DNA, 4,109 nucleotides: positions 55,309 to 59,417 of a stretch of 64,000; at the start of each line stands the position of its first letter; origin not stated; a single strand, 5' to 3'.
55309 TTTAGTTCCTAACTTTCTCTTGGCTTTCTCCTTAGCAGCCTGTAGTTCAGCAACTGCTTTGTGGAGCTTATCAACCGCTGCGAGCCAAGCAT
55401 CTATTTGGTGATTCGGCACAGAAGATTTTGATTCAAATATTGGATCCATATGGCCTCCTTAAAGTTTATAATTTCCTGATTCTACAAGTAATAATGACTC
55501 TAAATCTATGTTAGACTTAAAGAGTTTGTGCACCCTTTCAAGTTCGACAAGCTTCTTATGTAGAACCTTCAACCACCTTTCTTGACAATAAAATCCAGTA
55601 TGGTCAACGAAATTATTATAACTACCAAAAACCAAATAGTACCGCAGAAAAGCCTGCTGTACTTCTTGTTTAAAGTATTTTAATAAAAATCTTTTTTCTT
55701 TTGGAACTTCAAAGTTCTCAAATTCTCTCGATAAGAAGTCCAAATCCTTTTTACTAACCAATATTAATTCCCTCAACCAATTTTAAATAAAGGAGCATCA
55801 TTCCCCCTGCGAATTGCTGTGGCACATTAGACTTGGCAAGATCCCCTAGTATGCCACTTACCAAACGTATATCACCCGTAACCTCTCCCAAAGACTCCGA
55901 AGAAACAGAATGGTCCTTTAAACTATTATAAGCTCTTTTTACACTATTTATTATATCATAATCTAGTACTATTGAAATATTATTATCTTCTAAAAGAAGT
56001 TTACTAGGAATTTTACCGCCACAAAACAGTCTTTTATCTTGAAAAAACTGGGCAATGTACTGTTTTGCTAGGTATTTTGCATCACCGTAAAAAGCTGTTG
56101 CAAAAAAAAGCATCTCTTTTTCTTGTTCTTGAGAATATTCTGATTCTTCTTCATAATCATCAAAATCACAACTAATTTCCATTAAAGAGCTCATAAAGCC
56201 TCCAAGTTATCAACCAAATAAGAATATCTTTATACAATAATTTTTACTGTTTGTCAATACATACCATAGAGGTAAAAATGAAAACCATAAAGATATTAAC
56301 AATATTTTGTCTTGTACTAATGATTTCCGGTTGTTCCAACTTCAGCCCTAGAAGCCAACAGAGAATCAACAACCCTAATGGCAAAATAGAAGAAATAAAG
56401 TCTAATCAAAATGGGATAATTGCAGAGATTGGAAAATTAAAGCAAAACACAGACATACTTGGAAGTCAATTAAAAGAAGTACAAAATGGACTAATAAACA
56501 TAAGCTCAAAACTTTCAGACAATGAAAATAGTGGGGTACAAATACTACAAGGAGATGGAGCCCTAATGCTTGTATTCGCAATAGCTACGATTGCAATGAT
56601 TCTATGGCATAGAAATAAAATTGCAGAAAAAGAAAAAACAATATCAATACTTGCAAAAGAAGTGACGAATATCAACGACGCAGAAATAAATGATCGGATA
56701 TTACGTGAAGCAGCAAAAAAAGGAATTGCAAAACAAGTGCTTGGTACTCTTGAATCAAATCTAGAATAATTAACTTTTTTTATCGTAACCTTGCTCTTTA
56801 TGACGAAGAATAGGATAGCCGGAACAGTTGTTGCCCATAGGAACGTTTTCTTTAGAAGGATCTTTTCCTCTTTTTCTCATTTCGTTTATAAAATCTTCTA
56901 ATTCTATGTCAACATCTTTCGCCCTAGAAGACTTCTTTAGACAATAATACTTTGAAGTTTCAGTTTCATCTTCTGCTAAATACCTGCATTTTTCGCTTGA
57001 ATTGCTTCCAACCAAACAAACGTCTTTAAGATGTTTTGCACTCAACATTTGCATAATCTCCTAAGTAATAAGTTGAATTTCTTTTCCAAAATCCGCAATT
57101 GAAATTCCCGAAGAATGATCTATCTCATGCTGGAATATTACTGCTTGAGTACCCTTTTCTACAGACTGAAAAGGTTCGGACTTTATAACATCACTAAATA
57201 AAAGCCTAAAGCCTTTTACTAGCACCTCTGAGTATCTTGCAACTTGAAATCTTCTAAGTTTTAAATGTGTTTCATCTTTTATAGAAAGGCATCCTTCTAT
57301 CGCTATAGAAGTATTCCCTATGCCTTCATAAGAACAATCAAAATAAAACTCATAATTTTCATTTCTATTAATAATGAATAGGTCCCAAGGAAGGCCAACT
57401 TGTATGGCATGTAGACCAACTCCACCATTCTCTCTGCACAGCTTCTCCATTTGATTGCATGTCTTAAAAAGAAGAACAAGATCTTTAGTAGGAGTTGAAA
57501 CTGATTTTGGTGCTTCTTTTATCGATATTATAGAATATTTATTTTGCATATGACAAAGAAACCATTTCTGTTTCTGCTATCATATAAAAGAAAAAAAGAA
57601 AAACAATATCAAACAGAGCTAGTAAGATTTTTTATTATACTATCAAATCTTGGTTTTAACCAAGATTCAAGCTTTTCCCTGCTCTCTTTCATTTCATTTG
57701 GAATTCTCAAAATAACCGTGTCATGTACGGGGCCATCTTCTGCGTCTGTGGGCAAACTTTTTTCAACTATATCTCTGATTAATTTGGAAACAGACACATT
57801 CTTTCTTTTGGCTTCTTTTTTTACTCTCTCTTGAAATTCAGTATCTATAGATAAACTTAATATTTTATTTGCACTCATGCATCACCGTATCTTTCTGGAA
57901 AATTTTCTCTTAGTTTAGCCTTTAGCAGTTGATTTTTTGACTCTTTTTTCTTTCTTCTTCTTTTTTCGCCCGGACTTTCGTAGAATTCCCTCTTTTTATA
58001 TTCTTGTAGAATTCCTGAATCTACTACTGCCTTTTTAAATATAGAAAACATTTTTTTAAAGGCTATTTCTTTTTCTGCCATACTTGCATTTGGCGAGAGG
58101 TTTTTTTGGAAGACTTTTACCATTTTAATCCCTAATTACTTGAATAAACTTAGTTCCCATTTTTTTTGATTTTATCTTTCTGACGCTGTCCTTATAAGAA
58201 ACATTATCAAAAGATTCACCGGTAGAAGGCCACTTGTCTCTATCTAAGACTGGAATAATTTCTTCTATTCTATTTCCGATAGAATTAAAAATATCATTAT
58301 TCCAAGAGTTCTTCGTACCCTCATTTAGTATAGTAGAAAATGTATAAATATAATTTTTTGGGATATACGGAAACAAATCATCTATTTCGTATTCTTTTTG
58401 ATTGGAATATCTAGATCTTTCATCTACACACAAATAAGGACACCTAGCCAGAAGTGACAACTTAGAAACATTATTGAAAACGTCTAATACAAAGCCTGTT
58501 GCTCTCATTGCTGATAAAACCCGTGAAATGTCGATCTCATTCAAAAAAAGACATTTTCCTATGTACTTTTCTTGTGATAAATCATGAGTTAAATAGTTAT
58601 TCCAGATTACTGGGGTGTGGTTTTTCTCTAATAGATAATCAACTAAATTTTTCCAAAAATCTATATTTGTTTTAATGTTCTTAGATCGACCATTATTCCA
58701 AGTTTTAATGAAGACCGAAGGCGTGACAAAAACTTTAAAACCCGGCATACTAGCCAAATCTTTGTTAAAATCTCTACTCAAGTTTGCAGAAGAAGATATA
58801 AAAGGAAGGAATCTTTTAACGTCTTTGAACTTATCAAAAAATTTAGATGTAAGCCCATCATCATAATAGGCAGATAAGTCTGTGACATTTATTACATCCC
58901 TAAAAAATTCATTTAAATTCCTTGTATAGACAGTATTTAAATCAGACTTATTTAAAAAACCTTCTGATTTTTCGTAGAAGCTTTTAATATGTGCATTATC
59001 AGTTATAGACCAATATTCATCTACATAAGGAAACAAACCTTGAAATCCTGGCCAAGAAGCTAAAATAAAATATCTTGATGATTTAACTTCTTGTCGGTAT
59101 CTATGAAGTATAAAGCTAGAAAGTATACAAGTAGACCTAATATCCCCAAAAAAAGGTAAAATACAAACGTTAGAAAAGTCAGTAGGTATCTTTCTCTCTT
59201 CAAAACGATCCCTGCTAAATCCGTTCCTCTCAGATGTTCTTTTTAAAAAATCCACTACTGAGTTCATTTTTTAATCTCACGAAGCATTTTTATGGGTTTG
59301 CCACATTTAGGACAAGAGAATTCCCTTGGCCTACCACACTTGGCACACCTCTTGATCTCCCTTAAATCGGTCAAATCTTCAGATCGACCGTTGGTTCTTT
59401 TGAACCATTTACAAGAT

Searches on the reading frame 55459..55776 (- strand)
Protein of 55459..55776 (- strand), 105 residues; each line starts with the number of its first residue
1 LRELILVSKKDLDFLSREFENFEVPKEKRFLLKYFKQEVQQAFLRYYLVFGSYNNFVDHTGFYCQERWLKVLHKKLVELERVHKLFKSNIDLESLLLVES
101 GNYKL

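Call 24: search_protein_families(library=pfam, proteins=[window:55459-55776:-], max_evalue=5)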
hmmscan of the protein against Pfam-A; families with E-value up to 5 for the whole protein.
window:55459-55776:- (105 aa): 1 family
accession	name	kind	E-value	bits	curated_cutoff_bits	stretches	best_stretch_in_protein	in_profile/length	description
PF25445.1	CCHC_ZFPM2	-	0.11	12.8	27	1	50-65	15-30/38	ZFPM2-like CCHC zinc finger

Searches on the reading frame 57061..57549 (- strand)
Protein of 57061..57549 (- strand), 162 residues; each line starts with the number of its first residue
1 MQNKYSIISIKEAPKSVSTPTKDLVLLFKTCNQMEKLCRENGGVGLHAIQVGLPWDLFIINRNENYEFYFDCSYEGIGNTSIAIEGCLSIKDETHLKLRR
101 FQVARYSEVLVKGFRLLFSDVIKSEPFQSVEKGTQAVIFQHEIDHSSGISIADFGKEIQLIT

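Call 24: search_protein_families(library=pfam, proteins=[window:57061-57549:-], max_evalue=5)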
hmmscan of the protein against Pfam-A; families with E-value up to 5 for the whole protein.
window:57061-57549:- (162 aa): 2 families
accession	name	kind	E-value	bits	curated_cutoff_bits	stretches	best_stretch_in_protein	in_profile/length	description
PF01327.26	Pep_deformylase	-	2.5e-15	56.8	22.8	1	29-153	29-148/156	Polypeptide deformylase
PF00917.32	MATH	-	0.14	12.9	21.2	1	49-91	19-63/113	MATH domain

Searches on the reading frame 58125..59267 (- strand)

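Call 6: search_protein_families(library=phrogs, proteins=[window:58125-59267:-], max_evalue=0.00001)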
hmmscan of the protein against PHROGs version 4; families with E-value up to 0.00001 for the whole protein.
window:58125-59267:- (380 aa): 0 families

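Call 24: search_protein_families(library=pfam, proteins=[window:58125-59267:-], max_evalue=5)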
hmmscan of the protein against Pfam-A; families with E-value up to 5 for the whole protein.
window:58125-59267:- (380 aa): 1 family
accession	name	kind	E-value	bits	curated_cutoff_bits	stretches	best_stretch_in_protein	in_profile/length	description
PF11546.13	CompInhib_SCIN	-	0.058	13.9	23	1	98-155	47-102/114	Staphylococcal complement inhibitor SCIN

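Call 37: search_protein_families(library=phrogs, proteins=[window:58125-59267:-], max_evalue=0.001)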
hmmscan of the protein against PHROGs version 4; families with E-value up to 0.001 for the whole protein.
window:58125-59267:- (380 aa): 0 families
